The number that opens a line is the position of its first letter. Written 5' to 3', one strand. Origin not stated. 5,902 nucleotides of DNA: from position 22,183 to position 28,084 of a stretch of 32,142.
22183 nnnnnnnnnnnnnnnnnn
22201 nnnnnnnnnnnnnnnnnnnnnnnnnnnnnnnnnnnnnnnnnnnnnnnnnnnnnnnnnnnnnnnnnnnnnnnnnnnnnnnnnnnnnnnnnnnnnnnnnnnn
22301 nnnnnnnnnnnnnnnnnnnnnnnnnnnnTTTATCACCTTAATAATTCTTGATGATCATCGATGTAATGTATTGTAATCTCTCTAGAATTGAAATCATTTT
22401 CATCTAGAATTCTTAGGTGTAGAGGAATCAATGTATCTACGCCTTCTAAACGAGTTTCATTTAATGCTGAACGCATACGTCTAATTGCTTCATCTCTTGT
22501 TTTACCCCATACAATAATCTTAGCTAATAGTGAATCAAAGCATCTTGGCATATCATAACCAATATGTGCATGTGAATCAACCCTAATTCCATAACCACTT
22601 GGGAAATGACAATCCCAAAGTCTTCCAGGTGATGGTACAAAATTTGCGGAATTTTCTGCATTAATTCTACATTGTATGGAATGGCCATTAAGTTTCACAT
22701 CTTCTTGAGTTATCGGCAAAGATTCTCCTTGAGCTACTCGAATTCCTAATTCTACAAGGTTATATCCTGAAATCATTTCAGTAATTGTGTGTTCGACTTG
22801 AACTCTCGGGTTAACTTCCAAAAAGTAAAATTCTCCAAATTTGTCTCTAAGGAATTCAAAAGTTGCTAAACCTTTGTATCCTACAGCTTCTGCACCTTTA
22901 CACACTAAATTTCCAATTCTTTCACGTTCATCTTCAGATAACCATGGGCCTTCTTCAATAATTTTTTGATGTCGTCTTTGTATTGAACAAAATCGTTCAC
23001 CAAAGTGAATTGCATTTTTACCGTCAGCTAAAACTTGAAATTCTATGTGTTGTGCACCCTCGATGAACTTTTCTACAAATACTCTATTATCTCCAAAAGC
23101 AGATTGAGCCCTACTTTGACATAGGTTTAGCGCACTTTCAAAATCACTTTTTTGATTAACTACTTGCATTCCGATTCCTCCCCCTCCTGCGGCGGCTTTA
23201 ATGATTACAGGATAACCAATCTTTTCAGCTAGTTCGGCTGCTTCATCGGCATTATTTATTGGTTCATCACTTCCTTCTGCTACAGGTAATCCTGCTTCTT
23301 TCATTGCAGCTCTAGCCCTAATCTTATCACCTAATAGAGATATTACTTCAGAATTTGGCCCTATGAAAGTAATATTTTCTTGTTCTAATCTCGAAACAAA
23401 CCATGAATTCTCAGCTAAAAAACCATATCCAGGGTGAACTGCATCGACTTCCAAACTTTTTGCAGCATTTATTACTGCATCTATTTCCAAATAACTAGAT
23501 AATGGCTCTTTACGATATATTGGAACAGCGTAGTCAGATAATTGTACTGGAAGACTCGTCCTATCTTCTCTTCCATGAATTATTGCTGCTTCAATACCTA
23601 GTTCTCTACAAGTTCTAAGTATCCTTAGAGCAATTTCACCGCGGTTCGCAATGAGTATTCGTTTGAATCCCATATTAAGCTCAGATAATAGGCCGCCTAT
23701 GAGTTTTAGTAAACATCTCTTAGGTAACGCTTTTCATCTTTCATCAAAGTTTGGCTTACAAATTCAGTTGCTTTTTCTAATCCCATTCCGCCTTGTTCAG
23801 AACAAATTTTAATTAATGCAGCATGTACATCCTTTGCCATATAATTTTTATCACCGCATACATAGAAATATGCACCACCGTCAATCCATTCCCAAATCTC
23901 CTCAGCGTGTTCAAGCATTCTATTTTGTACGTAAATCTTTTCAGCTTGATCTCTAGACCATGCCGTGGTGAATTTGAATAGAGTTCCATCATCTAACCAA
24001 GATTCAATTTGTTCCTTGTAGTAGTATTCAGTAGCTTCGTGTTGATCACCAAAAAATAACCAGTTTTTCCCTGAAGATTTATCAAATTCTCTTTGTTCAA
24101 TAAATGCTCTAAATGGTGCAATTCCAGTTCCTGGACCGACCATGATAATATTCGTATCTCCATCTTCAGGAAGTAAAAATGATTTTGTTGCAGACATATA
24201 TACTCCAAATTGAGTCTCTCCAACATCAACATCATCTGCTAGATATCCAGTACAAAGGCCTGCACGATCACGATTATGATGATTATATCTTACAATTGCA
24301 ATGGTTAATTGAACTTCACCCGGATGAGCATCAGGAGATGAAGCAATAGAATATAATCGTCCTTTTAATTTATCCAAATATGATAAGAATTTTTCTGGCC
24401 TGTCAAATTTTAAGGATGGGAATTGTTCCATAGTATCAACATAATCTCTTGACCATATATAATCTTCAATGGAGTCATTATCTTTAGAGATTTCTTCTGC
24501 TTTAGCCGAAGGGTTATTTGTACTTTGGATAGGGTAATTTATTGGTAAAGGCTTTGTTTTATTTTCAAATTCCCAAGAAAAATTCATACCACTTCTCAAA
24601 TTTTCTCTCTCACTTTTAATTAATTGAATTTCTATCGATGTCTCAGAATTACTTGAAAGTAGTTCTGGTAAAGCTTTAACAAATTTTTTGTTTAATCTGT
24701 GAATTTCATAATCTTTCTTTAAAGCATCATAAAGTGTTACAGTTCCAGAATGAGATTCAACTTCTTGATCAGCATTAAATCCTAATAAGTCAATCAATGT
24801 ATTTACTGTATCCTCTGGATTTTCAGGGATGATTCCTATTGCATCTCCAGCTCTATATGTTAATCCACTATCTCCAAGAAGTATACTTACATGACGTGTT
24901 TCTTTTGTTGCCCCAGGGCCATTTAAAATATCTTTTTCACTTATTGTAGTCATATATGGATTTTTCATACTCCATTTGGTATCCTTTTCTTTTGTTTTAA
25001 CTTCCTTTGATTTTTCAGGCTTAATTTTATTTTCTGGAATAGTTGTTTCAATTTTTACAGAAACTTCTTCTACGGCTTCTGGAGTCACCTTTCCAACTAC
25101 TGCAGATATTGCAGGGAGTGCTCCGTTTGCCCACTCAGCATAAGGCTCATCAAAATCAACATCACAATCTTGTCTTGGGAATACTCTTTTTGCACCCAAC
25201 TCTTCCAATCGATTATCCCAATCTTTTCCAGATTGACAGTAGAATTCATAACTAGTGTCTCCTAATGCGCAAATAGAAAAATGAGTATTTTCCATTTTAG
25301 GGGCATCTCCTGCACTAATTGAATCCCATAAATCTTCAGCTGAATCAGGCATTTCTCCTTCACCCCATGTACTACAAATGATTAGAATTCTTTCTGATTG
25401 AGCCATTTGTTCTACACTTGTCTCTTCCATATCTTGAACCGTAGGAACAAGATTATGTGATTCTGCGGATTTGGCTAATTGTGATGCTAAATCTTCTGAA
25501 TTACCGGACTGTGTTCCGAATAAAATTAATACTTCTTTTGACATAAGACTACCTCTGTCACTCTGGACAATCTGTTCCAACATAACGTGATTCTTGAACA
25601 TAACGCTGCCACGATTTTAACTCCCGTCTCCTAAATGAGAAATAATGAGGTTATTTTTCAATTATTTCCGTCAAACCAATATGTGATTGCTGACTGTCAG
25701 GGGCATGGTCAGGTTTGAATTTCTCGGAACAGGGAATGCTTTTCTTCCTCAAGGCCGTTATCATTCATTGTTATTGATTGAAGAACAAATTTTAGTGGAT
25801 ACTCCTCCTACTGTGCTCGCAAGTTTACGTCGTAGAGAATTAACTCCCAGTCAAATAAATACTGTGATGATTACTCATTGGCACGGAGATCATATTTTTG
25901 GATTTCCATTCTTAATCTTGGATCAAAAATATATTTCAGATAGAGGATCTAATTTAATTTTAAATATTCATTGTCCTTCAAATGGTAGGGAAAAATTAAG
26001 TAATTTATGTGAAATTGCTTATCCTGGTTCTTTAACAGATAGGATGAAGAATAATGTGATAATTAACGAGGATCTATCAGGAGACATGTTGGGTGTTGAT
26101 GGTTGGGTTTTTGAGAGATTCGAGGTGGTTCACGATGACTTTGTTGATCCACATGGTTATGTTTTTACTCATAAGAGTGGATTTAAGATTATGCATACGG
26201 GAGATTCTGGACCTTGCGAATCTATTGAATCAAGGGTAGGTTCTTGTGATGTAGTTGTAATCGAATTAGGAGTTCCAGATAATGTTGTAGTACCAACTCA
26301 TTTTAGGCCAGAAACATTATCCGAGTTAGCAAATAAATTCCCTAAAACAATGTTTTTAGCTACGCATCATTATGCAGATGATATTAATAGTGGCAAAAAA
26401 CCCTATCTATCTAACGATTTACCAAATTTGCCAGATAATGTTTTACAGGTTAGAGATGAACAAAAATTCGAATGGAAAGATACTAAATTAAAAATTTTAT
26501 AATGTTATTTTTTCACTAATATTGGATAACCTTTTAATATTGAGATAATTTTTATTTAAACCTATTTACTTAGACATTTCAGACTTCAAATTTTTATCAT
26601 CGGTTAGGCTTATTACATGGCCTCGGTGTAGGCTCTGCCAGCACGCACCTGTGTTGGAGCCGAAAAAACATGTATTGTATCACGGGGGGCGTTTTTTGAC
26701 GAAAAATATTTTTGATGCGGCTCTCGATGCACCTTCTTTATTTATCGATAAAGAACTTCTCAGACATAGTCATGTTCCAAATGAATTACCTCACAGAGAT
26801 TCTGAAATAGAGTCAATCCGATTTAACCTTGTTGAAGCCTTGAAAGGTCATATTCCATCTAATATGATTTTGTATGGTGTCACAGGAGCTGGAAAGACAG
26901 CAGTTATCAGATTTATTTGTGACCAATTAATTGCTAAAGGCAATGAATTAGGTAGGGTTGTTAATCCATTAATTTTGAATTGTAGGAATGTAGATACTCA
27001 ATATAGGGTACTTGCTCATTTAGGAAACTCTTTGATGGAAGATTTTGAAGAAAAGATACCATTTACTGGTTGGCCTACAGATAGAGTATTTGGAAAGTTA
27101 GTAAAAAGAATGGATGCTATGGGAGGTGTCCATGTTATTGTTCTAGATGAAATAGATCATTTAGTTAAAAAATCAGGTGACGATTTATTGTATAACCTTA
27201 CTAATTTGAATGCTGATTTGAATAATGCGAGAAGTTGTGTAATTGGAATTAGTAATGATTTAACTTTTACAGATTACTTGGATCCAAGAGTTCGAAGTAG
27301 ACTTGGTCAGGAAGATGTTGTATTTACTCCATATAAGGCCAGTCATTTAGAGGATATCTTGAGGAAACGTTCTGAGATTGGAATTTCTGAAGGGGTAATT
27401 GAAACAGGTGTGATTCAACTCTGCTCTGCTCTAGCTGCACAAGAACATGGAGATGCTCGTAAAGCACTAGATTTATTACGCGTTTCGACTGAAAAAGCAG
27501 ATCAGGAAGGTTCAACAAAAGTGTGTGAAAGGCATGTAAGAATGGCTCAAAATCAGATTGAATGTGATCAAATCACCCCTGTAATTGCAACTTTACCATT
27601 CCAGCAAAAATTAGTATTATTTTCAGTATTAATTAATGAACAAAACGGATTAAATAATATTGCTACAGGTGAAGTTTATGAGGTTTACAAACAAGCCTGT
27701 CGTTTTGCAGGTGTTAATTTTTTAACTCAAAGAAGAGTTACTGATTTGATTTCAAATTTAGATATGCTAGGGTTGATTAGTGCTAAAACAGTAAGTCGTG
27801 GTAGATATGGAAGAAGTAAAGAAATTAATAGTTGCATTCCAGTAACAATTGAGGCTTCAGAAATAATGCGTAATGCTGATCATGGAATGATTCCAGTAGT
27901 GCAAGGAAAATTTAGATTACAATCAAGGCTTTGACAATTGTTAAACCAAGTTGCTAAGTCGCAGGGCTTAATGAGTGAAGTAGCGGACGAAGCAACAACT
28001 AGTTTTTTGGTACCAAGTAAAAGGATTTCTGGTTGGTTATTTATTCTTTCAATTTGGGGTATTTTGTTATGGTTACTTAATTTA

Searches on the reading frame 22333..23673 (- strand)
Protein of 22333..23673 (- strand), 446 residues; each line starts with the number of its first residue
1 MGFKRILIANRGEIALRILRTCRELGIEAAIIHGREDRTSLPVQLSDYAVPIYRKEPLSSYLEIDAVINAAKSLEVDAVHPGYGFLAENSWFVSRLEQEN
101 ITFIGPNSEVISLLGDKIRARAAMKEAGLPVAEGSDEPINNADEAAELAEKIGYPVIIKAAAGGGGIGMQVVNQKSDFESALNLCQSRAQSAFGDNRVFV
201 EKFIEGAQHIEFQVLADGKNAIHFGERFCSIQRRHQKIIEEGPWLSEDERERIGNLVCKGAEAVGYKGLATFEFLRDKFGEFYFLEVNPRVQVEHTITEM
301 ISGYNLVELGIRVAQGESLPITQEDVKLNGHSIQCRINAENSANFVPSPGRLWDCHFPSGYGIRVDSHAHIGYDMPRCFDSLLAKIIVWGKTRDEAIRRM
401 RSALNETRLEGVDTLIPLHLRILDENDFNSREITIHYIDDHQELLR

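Call 28: search_protein_families(library=pfam, proteins=[window:22333-23673:-], max_evalue=0.001)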
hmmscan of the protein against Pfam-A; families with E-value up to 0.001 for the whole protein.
window:22333-23673:- (446 aa): 9 families
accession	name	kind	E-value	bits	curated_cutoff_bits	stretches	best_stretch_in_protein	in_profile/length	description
PF02786.22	CPSase_L_D2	-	1.8e-65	220.9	19.8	1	116-320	1-209/211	Carbamoyl-phosphate synthase L chain, ATP binding domain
PF00289.28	Biotin_carb_N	-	8.7e-38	129.6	25.5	1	3-111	2-110/110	Biotin carboxylase, N-terminal domain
PF02785.25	Biotin_carb_C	-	9.5e-34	116.2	32.4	1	334-439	1-107/108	Biotin carboxylase C-terminal domain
PF07478.18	Dala_Dala_lig_C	-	1.4e-14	54.6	24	1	136-289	19-174/204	D-ala D-ala ligase C-terminus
PF02222.28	ATP-grasp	-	7.5e-11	42.4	27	1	124-291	3-163/179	ATP-grasp domain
PF02655.19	ATP-grasp_3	-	3.4e-08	34.2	23.2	1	115-292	2-158/160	ATP-grasp domain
PF01071.24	GARS_A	-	1.4e-06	28.7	27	1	116-224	2-108/194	Phosphoribosylglycinamide synthetase, ATP-grasp (A) domain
PF13535.11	ATP-grasp_4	-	5.2e-05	23.4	27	1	152-291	1-152/160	ATP-grasp domain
PF15632.11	ATPgrasp_Ter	-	0.00062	20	29.1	0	225-321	25-112/131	ATP-grasp in the biosynthetic pathway with Ter operon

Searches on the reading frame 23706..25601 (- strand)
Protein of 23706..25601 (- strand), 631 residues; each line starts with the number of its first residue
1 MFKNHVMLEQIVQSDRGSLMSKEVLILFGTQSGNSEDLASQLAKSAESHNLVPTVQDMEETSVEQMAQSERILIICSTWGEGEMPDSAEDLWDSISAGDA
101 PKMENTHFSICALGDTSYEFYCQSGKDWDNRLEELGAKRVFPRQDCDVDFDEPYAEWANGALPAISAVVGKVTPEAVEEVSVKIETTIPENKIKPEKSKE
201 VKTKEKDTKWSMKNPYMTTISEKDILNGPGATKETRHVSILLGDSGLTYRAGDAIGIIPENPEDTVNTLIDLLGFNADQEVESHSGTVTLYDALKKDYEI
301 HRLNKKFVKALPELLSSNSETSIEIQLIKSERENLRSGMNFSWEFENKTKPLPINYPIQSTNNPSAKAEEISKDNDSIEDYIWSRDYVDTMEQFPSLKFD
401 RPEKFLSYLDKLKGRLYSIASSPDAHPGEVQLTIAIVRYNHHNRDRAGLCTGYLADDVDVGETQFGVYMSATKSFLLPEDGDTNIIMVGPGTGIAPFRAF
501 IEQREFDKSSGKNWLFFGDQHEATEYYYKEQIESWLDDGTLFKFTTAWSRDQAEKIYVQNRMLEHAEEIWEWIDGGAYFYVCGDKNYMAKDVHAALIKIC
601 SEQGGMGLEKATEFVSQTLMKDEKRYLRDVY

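Call 28: search_protein_families(library=pfam, proteins=[window:23706-25601:-], max_evalue=0.001)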
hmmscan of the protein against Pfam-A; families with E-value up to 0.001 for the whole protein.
window:23706-25601:- (631 aa): 3 families
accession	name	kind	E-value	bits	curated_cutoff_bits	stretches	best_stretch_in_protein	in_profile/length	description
PF00258.30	Flavodoxin_1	-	1.1e-29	103.9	25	1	26-152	1-138/143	Flavodoxin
PF00667.26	FAD_binding_1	-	2.5e-27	96.4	32.3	2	384-453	152-222/222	FAD binding domain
PF00175.26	NAD_binding_1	-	1.9e-17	64.3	22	1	487-593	1-108/109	Oxidoreductase NAD-binding domain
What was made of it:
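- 23706..25601 (-): Diflavin (flavodoxin + FNR-type) NADPH reductase. A candidate electron donor only. Pfam Flavodoxin_1, FAD_binding_1 and NAD_binding_1 (call 28).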

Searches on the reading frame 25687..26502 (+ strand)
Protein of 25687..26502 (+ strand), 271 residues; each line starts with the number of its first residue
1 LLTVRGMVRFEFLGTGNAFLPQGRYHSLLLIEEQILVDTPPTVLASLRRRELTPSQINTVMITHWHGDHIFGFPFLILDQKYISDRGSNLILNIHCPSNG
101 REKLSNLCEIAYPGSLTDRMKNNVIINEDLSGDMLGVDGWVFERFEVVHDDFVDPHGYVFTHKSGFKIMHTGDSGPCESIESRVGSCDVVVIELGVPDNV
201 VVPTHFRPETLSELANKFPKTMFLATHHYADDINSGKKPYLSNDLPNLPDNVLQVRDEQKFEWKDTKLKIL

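Call 28: search_protein_families(library=pfam, proteins=[window:25687-26502:+], max_evalue=0.001)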
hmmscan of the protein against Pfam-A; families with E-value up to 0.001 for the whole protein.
window:25687-26502:+ (271 aa): 2 families
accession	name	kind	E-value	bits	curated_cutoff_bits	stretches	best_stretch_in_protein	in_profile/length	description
PF12706.13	Lactamase_B_2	-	9.7e-15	55.1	27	1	34-228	2-200/200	Beta-lactamase superfamily domain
PF00753.33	Lactamase_B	-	8.1e-07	29.6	22.7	1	35-76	18-63/196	Metallo-beta-lactamase superfamily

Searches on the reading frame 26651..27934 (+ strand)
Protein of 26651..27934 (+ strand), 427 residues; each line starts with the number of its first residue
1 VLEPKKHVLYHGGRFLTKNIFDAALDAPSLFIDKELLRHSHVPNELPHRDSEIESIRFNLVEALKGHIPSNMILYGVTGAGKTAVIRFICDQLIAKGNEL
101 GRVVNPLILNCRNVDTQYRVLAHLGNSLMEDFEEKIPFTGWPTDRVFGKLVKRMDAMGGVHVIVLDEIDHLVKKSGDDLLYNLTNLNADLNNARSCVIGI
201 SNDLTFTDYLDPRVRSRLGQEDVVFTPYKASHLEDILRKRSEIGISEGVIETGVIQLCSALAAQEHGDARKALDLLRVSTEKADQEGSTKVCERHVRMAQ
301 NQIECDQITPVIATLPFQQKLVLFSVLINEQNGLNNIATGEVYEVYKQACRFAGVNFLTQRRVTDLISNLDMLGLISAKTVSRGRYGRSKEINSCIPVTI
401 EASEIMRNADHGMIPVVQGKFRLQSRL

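Call 28: search_protein_families(library=pfam, proteins=[window:26651-27934:+], max_evalue=0.001)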
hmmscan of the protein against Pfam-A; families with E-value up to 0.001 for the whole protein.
window:26651-27934:+ (427 aa): 7 families
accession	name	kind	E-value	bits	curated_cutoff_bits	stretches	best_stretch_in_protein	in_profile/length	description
PF09079.17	Cdc6_C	-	1.1e-26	93.1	25.1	1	311-394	2-86/96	CDC6, C terminal winged helix domain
PF22703.2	Cdc6_lid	-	2.2e-24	85.6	27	1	235-300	2-67/68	Cdc6 AAA+ ATPase-type lid domain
PF13191.12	AAA_16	-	3.1e-08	34.8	32.6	1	45-186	1-158/167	AAA ATPase domain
PF00004.35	AAA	-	3.6e-08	34.3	21.2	1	72-219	1-124/131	ATPase family associated with various cellular activities (AAA)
PF13401.12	AAA_22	-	2.1e-07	31.7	27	1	71-187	7-108/130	AAA domain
PF22606.2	Cdc6-ORC-like_ATPase_lid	-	9.6e-06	25.9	27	1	228-285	1-58/60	Cdc6/ORC-like, ATPase lid domain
PF00270.35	DEAD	-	0.00027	21.1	26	0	70-191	15-148/167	DEAD/DEAH box helicase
